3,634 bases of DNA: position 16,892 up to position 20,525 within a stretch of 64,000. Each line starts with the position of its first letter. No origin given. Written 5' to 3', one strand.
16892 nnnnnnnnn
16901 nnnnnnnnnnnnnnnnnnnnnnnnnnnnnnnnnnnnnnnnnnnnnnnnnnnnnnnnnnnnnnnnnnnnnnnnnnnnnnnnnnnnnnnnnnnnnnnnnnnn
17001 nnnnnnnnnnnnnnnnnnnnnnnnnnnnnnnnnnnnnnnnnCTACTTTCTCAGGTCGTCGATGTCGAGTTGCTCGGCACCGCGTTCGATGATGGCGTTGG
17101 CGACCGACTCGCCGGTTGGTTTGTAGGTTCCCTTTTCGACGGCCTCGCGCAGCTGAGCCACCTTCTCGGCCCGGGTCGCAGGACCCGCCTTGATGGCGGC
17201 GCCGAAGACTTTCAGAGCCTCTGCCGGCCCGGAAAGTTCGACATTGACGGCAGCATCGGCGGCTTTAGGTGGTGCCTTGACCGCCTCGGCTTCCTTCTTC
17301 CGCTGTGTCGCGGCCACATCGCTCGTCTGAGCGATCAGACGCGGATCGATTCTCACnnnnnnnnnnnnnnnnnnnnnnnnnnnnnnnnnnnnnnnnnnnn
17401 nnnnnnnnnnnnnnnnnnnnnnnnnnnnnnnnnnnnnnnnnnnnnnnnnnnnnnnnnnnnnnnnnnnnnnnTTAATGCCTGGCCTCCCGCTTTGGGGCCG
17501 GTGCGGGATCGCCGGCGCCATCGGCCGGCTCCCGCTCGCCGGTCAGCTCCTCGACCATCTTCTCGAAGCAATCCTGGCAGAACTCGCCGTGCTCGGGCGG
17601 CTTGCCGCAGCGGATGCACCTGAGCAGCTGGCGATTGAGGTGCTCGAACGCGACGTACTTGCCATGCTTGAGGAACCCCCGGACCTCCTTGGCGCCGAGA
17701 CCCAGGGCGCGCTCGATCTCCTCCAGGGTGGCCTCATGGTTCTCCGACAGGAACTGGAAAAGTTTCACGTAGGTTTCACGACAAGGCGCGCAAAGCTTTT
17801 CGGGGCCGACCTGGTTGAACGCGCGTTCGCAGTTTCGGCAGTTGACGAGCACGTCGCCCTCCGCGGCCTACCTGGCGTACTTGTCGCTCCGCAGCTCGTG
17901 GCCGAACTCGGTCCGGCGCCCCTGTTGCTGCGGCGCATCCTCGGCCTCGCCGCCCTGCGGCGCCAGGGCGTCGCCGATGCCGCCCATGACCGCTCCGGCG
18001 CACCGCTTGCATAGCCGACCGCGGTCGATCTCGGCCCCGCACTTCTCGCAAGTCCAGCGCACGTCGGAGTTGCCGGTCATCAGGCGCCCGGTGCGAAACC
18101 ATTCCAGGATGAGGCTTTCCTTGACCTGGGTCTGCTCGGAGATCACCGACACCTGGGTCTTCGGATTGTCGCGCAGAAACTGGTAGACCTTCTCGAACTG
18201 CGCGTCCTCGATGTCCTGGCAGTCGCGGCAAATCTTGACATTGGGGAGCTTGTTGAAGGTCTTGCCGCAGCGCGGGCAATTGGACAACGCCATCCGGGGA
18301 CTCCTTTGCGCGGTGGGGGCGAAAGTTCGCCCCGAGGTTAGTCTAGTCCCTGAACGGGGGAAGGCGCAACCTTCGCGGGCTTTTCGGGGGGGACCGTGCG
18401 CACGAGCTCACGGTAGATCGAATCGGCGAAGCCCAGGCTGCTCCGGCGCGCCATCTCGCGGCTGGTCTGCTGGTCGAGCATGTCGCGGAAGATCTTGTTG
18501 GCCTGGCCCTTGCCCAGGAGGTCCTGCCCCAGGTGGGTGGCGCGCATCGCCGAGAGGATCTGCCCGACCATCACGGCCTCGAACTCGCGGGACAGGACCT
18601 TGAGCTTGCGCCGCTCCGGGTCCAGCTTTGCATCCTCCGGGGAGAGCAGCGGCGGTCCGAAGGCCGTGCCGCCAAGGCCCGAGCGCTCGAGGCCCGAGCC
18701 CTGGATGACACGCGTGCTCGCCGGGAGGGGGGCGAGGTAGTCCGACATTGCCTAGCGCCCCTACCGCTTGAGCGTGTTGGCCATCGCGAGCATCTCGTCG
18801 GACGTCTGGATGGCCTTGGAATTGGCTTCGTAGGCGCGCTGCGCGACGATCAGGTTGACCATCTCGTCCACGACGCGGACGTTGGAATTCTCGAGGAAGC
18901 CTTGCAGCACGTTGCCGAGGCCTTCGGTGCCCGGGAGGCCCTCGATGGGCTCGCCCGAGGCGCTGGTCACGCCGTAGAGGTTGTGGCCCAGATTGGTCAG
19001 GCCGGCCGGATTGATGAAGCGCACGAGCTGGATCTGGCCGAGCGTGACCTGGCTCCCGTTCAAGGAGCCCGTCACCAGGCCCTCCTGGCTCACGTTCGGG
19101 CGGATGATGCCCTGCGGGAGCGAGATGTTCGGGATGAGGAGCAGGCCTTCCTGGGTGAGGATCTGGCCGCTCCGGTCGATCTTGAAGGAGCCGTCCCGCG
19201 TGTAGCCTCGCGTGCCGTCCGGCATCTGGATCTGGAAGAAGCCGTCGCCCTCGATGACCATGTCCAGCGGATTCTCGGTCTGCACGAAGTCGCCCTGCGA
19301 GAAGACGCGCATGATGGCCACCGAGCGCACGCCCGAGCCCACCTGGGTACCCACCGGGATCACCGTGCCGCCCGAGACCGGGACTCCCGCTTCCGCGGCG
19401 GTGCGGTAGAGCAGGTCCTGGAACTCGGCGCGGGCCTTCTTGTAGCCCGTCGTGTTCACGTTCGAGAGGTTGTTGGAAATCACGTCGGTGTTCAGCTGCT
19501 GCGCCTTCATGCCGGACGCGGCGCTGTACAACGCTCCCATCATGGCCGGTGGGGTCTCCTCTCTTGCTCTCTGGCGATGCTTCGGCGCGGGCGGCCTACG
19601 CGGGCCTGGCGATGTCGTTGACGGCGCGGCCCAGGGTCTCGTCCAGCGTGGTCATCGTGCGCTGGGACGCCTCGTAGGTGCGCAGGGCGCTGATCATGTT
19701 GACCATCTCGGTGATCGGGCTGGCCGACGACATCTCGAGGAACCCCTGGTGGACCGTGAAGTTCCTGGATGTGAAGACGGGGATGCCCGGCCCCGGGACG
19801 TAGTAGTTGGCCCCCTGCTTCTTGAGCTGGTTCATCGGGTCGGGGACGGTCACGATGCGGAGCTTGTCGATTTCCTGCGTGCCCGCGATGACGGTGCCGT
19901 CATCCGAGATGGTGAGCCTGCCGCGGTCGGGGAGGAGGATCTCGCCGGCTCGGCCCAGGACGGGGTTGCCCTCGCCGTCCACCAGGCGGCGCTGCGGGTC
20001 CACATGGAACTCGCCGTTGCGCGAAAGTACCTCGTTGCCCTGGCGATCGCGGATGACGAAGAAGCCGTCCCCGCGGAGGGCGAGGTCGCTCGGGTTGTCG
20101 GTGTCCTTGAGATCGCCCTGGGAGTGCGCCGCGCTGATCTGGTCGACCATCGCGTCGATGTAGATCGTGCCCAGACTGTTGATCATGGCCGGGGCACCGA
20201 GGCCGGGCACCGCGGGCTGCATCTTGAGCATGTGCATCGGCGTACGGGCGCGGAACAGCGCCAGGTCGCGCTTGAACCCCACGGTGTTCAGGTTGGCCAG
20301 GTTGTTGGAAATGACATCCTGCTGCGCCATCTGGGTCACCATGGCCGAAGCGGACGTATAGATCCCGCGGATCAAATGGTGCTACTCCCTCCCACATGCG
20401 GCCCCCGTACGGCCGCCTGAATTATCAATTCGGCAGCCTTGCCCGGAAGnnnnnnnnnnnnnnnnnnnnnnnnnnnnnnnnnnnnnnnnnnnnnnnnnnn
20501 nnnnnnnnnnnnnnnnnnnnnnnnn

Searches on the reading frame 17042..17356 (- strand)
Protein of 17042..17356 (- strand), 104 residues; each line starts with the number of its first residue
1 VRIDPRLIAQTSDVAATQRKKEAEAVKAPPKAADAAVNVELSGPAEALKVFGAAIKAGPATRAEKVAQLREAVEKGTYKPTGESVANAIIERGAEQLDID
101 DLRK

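Call 3: search_protein_families(library=pfam, proteins=[window:17042-17356:-], max_evalue=0.01)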
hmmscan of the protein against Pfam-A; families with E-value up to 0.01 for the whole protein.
window:17042-17356:- (104 aa): 1 family
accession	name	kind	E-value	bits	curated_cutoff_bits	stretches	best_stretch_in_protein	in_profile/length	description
PF04316.19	FlgM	-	1.6e-12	47.9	25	1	38-91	2-55/55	Anti-sigma-28 factor, FlgM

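Call 4: search_protein_families(library=ncbifam, proteins=[window:17042-17356:-], max_evalue=0.01)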
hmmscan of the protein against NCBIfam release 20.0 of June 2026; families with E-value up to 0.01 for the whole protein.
window:17042-17356:- (104 aa): 1 family
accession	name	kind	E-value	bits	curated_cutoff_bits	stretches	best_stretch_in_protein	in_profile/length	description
TIGR03824.1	FlgM_jcvi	equivalog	1.3e-11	45.1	40.75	1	9-91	13-95/98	flagellar biosynthesis anti-sigma factor FlgM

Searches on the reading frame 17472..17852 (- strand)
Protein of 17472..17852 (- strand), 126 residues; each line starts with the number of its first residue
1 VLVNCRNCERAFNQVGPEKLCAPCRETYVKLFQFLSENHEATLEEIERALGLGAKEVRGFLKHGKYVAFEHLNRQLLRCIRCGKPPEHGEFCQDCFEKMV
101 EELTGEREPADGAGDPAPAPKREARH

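Call 3: search_protein_families(library=pfam, proteins=[window:17472-17852:-], max_evalue=0.01)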
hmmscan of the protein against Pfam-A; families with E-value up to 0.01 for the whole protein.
window:17472-17852:- (126 aa): 3 families
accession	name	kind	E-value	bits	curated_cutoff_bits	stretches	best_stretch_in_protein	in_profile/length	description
PF18912.6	DZR_2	-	1.3e-05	25.3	27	1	78-97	9-29/56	Double zinc ribbon domain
PF24734.1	DUF7685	-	0.0023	18.2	27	1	78-105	1-41/43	Domain of unknown function (DUF7685)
PF08815.15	Nuc_rec_co-act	-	0.0074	16.6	27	0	31-52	13-34/49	Nuclear receptor coactivator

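Call 4: search_protein_families(library=ncbifam, proteins=[window:17472-17852:-], max_evalue=0.01)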
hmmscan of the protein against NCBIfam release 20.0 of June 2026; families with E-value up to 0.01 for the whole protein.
window:17472-17852:- (126 aa): 1 family
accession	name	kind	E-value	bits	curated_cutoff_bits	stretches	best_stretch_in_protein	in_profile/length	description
TIGR03826.1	YvyF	hypoth_equivalog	1.6e-15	57.3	124.15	1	2-109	3-114/137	TIGR03826 family flagellar region protein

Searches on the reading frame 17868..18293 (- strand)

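Call 3: search_protein_families(library=pfam, proteins=[window:17868-18293:-], max_evalue=0.01)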
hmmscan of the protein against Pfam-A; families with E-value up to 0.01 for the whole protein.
window:17868-18293:- (141 aa): 6 families
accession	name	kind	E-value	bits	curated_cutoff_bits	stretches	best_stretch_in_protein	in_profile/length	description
PF01155.25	HypA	-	0.00043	20.7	28.9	0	70-101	61-95/112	Hydrogenase/urease nickel incorporation, metallochaperone, hypA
PF18912.6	DZR_2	-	0.0014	18.8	27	0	5-26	38-56/56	Double zinc ribbon domain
PF07191.17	Zn_ribbon_6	-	0.0021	18.5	25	0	78-99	15-36/67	Double zinc ribbon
PF07282.18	Cas12f1-like_TNB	-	0.0036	17.9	26.3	0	76-91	37-52/60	Cas12f1-like, TNB domain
PF12773.13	DZR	-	0.0047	17.5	27.3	0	81-98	14-30/45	Double zinc ribbon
PF17032.10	Zn_ribbon_15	-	0.0068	17.6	28.9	0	5-33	39-66/73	zinc-ribbon family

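Call 4: search_protein_families(library=ncbifam, proteins=[window:17868-18293:-], max_evalue=0.01)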
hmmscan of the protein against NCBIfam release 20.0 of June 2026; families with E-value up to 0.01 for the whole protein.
window:17868-18293:- (141 aa): 2 families
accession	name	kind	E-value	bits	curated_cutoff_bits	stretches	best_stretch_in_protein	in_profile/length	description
TIGR03826.1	YvyF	hypoth_equivalog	1.2e-28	99.8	124.15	1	2-114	2-116/137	TIGR03826 family flagellar region protein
NF008243.0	PRK11019.1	equivalog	0.0067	16.8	96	0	5-43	38-81/88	DksA/TraR family C4-type zinc finger protein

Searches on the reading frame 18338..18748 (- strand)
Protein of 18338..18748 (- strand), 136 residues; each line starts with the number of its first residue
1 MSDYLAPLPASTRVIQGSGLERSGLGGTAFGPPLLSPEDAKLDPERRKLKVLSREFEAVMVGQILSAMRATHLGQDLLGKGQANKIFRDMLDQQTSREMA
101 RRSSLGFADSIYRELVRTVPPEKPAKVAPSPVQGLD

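Call 3: search_protein_families(library=pfam, proteins=[window:18338-18748:-], max_evalue=0.01)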
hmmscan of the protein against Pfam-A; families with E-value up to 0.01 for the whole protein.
window:18338-18748:- (136 aa): 1 family
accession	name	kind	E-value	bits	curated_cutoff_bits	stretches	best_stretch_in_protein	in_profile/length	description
PF10135.14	Rod-binding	-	4.4e-15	56.4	25.1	1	67-113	2-50/51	Rod binding protein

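Call 4: search_protein_families(library=ncbifam, proteins=[window:18338-18748:-], max_evalue=0.01)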
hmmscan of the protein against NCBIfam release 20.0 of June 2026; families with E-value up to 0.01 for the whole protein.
window:18338-18748:- (136 aa): 6 families
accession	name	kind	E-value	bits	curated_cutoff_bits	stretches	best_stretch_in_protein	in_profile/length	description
TIGR02541.1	flagell_FlgJ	equivalog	1.1e-11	45.1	193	1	39-125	14-98/294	flagellar assembly peptidoglycan hydrolase FlgJ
NF009431.0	PRK12790.1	equivalog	6.2e-09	35.8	110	1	46-116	37-107/115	flagellar assembly peptidoglycan hydrolase FlgJ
NF009357.0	PRK12712.1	equivalog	1.3e-08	34.7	606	1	45-128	35-116/344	flagellar rod assembly protein/muramidase FlgJ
NF009354.0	PRK12709.1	equivalog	2.1e-07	30.7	456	1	46-120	33-105/323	flagellar rod assembly protein/muramidase FlgJ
NF009351.0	PRK12708.1-3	equivalog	0.00024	21.2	183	1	47-118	23-96/129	peptidoglycan hydrolase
NF009350.0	PRK12708.1-2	equivalog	0.0032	17.7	189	1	44-124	24-107/132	peptidoglycan hydrolase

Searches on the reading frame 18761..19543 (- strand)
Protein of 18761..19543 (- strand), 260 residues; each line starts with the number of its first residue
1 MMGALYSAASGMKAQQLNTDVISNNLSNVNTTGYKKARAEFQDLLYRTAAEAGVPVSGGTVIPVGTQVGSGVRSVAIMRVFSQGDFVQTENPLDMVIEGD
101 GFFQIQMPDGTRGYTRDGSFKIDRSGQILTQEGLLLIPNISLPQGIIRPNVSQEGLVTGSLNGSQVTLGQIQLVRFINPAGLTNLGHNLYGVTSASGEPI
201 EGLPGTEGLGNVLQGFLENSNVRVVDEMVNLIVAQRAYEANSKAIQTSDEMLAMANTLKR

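Call 3: search_protein_families(library=pfam, proteins=[window:18761-19543:-], max_evalue=0.01)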
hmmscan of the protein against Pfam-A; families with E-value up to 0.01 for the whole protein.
window:18761-19543:- (260 aa): 3 families
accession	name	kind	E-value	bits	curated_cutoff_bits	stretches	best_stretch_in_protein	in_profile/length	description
PF22692.1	LlgE_F_G_D1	-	3.6e-22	78.7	27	1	97-158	2-63/64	Flagellar hook protein FlgE/F/G D1 domain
PF06429.18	Flg_bbr_C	-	3.2e-21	75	23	1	214-258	2-46/46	Flagellar basal body rod FlgEFG protein C-terminal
PF00460.25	Flg_bb_rod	-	1.6e-12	47.6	20.7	1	5-35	1-31/31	Flagella basal body rod protein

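Call 4: search_protein_families(library=ncbifam, proteins=[window:18761-19543:-], max_evalue=0.01)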
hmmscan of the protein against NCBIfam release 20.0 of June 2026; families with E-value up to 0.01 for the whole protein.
window:18761-19543:- (260 aa): 29 families (the best 25 are shown)
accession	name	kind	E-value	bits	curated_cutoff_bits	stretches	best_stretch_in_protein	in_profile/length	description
NF009456.0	PRK12816.1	equivalog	8.1e-107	356.8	416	1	1-260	1-264/264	flagellar basal body rod protein FlgG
TIGR02488.1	flgG_G_neg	equivalog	2.3e-102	341.9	252.75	1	4-258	1-258/259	flagellar basal-body rod protein FlgG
TIGR03506.1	FlgEFG_subfam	subfamily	1.9e-76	258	70.25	2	3-136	1-121/351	flagellar hook-basal body complex protein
NF009278.1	PRK12636.1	equivalog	2.3e-65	220.8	350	1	1-260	1-263/263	flagellar basal body rod protein FlgG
NF004238.1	PRK05682.1-1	equivalog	1.2e-58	199.4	400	2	8-135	6-120/414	flagellar hook protein FlgE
NF004241.1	PRK05682.1-5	equivalog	1.2e-57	196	469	2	1-134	1-133/446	flagellar hook protein FlgE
TIGR02489.1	flgE_epsilon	equivalog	9.4e-52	176.5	412.85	2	1-135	1-135/719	flagellar hook protein FlgE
TIGR02490.1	flgF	equivalog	6.2e-48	163.2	178.5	1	5-239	1-218/218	flagellar basal-body rod protein FlgF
NF004240.1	PRK05682.1-4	equivalog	1.1e-45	156.7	472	2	8-135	6-124/443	flagellar hook protein FlgE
NF004243.1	PRK05682.2-2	equivalog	1.5e-43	149.5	801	2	2-137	4-125/420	flagellar hook protein FlgE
NF004242.0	PRK05682.2-1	equivalog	7.2e-42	143.6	365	2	2-135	4-126/422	flagellar hook protein FlgE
NF005286.1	PRK06803.1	equivalog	2.8e-39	135.4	467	2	151-252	293-395/402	flagellar hook protein FlgE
NF009331.1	PRK12689.1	equivalog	6.2e-39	133.7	347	1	13-252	13-241/252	flagellar basal-body rod protein FlgF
NF009280.2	PRK12640.1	subfamily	1.5e-33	116.4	210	1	4-258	4-242/246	flagellar basal body rod protein FlgF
NF009279.0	PRK12637.1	equivalog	4.2e-31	108.1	663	2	155-254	369-468/473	flagellar hook protein FlgE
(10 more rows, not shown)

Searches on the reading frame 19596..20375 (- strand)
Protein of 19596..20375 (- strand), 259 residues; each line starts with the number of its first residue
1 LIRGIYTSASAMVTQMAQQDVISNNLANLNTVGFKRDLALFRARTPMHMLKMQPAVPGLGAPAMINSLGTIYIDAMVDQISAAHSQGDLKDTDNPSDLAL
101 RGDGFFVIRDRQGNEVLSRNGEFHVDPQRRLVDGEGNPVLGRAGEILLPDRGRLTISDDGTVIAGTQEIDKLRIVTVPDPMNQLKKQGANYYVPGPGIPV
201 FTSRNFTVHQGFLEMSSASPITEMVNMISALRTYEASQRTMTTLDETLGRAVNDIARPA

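Call 3: search_protein_families(library=pfam, proteins=[window:19596-20375:-], max_evalue=0.01)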
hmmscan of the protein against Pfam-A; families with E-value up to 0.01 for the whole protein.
window:19596-20375:- (259 aa): 3 families
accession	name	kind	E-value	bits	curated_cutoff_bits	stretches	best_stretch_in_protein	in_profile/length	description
PF06429.18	Flg_bbr_C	-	2.4e-14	53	23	1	210-253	2-45/46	Flagellar basal body rod FlgEFG protein C-terminal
PF22692.1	LlgE_F_G_D1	-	6.2e-13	49.1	27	1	99-164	1-64/64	Flagellar hook protein FlgE/F/G D1 domain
PF00460.25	Flg_bb_rod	-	1.7e-11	44.3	20.7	1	5-35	1-31/31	Flagella basal body rod protein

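Call 4: search_protein_families(library=ncbifam, proteins=[window:19596-20375:-], max_evalue=0.01)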
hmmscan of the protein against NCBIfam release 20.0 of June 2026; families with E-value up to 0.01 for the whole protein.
window:19596-20375:- (259 aa): 26 families (the best 25 are shown)
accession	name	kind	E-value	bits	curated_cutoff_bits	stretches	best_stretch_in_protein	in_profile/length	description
TIGR03506.1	FlgEFG_subfam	subfamily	1.1e-51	176.7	70.25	2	4-139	2-121/351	flagellar hook-basal body complex protein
TIGR02490.1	flgF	equivalog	1.7e-51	174.8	178.5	1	5-235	1-218/218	flagellar basal-body rod protein FlgF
NF009280.2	PRK12640.1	subfamily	2.9e-40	138.4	210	1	1-248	1-236/246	flagellar basal body rod protein FlgF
TIGR02488.1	flgG_G_neg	equivalog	7.2e-38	130.6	252.75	1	5-252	2-256/259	flagellar basal-body rod protein FlgG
NF009331.1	PRK12689.1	equivalog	8.5e-37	126.7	347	2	84-256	73-249/252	flagellar basal-body rod protein FlgF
NF009332.0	PRK12690.1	equivalog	4.8e-36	124.3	288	2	82-255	65-236/239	flagellar hook-basal body complex protein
NF009456.0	PRK12816.1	equivalog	2.1e-33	116.1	416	1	1-253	1-261/264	flagellar basal body rod protein FlgG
NF009278.1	PRK12636.1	equivalog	5.2e-33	114.7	350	1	1-253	1-260/263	flagellar basal body rod protein FlgG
NF009282.1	PRK12642.1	equivalog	6.8e-30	104.1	242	1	2-253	2-235/239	flagellar basal-body rod protein FlgF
NF004241.1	PRK05682.1-5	equivalog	1.5e-24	86.9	469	1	1-141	1-137/446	flagellar hook protein FlgE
NF009281.1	PRK12641.1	equivalog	4.8e-22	78.7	260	2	84-246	64-239/252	flagellar basal-body rod protein FlgF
NF004238.1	PRK05682.1-1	equivalog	6.5e-22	78.4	400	1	10-141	8-123/414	flagellar hook protein FlgE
TIGR02489.1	flgE_epsilon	equivalog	3.2e-19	68.9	412.85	1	1-143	1-140/719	flagellar hook protein FlgE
NF004243.1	PRK05682.2-2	equivalog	5.8e-19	68.4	801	1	6-141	8-126/420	flagellar hook protein FlgE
NF005286.1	PRK06803.1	equivalog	7.8e-18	64.8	467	1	84-141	61-118/402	flagellar hook protein FlgE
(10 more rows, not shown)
